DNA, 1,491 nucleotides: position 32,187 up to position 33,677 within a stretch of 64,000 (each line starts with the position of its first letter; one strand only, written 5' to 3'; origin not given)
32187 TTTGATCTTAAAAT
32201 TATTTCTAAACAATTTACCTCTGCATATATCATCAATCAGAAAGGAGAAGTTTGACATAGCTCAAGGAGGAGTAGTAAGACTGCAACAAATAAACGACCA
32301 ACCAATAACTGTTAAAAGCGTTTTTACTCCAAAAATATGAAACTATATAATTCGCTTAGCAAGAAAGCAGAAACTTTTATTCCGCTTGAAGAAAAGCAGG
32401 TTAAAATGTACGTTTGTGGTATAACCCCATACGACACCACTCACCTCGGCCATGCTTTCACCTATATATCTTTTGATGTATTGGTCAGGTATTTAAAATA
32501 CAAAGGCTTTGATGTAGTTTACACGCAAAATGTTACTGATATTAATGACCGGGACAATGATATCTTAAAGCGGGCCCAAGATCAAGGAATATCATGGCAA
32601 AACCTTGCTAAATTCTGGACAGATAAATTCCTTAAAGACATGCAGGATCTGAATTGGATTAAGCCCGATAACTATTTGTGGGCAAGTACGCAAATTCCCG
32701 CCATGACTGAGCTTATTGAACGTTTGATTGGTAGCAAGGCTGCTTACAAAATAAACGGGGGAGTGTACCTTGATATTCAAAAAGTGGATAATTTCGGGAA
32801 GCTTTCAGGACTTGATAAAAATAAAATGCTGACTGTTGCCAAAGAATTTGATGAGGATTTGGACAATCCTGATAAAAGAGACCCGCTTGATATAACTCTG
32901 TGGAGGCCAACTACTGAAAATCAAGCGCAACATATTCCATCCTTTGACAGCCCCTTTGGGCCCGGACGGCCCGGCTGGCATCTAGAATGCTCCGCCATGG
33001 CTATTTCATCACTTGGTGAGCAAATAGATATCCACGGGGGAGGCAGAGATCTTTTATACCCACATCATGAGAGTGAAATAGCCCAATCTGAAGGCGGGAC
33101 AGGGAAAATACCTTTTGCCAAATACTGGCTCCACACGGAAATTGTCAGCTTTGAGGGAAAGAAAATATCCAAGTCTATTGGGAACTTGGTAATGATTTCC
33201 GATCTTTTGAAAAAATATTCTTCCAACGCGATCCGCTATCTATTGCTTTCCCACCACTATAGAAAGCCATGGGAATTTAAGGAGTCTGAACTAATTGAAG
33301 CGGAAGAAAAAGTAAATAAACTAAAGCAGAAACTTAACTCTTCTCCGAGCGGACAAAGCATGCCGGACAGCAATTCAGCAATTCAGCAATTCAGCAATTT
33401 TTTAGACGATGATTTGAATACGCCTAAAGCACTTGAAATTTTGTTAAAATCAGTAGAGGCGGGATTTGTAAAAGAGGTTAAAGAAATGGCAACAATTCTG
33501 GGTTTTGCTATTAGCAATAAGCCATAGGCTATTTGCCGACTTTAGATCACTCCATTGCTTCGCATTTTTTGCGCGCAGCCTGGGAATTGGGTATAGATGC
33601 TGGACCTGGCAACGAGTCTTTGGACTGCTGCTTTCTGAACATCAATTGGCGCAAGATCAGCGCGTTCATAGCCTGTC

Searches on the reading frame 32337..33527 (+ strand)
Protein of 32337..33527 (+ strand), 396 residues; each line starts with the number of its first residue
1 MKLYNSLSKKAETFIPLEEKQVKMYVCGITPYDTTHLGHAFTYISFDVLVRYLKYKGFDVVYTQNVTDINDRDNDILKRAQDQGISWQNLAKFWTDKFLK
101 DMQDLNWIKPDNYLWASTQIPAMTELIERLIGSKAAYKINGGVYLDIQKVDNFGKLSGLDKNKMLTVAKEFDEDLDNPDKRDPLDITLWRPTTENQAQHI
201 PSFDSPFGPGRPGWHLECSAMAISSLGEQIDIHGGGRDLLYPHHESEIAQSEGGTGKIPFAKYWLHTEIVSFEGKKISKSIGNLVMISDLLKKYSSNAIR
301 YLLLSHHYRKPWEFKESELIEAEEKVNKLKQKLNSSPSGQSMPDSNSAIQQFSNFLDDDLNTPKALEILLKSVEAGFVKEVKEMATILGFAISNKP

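Call 35: search_protein_families(library=pfam, proteins=[window:32337-33527:+], max_evalue=0.001)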
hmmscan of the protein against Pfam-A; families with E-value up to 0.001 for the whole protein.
window:32337-33527:+ (396 aa): 4 families
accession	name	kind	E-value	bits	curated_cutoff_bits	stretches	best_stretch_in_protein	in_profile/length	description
PF01406.26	tRNA-synt_1e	-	8.2e-103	344.3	27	1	14-322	2-299/301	tRNA synthetases class I (C) catalytic domain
PF09334.17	tRNA-synt_1g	-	4.5e-15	55.8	20.1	2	33-117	12-92/391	tRNA synthetases class I (M)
PF00133.28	tRNA-synt_1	-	2.3e-11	43.6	22.7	1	235-309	334-408/414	tRNA synthetases class I (I, L, M and V)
PF01921.24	tRNA-synt_1f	-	5.9e-06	25.9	27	1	268-334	273-340/360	tRNA synthetases class I (K)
